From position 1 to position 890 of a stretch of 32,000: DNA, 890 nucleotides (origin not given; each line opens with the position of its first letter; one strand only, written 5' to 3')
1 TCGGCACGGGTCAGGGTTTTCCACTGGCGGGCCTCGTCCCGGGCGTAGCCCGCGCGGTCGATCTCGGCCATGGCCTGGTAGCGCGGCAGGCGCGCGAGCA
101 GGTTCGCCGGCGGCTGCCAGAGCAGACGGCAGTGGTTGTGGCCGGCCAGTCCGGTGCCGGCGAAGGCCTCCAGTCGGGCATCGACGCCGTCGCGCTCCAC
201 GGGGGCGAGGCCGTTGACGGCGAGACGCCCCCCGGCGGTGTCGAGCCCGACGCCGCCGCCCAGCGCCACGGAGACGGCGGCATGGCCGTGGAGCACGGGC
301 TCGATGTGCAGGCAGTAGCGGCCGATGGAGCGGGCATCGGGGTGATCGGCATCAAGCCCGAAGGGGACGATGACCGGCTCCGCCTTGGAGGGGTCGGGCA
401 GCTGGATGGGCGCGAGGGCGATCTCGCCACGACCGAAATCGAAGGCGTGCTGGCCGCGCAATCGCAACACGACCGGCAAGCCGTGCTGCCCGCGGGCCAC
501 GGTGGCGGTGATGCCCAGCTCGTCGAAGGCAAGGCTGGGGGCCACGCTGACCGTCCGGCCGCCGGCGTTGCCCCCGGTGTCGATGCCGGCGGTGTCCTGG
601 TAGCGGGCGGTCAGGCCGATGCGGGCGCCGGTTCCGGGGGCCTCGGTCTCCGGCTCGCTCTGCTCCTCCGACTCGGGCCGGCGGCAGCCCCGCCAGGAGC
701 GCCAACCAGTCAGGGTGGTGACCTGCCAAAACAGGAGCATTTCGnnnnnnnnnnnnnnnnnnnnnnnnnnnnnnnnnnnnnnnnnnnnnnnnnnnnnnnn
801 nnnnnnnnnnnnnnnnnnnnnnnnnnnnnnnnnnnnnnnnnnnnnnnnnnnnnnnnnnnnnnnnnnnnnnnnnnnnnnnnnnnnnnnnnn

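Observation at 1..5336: Island downstream of rsmA laid out like a polymorphic toxin / immunity / orphan-module locus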

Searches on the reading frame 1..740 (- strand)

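Call 9: search_protein_families(library=pfam, proteins=[window:1-740:-], max_evalue=1)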
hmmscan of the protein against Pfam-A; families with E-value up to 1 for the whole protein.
window:1-740:- (246 aa): 0 families

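Call 10: search_protein_families(library=ncbifam, proteins=[window:1-740:-], max_evalue=1)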
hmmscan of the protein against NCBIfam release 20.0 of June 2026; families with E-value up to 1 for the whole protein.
window:1-740:- (246 aa): 0 families

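Call 11: search_protein_families(library=padloc, proteins=[window:1-740:-], max_evalue=1)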
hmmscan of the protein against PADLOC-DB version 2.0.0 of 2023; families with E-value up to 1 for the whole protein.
window:1-740:- (246 aa): 0 families
